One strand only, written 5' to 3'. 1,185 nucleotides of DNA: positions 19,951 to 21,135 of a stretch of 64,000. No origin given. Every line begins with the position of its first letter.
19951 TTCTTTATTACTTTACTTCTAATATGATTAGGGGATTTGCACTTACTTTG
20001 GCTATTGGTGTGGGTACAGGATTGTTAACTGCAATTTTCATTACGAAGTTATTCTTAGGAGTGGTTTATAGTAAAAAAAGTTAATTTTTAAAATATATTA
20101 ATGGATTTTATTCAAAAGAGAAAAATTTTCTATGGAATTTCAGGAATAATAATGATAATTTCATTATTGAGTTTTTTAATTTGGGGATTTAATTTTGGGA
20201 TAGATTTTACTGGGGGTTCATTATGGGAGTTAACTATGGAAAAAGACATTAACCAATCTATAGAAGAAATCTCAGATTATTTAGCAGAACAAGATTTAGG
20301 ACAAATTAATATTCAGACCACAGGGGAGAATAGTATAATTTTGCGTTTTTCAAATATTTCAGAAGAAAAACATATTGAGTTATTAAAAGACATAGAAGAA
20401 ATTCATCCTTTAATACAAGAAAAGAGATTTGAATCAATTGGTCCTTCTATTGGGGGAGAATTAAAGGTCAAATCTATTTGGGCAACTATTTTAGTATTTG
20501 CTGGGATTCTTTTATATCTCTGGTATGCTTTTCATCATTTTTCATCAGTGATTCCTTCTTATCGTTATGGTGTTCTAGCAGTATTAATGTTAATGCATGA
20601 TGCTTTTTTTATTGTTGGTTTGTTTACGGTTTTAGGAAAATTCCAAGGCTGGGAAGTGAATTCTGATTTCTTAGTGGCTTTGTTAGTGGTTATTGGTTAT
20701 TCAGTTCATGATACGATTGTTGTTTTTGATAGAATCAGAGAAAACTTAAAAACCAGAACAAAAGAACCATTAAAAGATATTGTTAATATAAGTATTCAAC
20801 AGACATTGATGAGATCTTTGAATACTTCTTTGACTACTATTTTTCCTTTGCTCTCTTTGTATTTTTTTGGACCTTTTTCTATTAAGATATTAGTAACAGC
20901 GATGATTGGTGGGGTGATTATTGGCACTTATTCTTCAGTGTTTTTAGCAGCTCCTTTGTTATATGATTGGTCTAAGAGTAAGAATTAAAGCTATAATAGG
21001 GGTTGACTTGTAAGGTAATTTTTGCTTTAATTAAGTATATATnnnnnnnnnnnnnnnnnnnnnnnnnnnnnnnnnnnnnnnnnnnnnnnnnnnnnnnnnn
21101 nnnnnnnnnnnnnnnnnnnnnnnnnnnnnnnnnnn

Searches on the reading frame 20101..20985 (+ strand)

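Call 64: search_protein_families(library=pfam, proteins=[window:20101-20985:+], max_evalue=0.0001)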
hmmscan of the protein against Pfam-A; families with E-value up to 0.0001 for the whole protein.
window:20101-20985:+ (295 aa): 2 families
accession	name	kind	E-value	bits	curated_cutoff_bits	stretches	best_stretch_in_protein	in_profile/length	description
PF02355.23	SecD_SecF_C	-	1.1e-54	185.1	20.5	1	99-292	7-188/189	Protein export membrane protein SecD/SecF, C-terminal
PF07549.19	Sec_GG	-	2.6e-05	24.1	20.3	1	29-48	7-26/28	SecD/SecF GG Motif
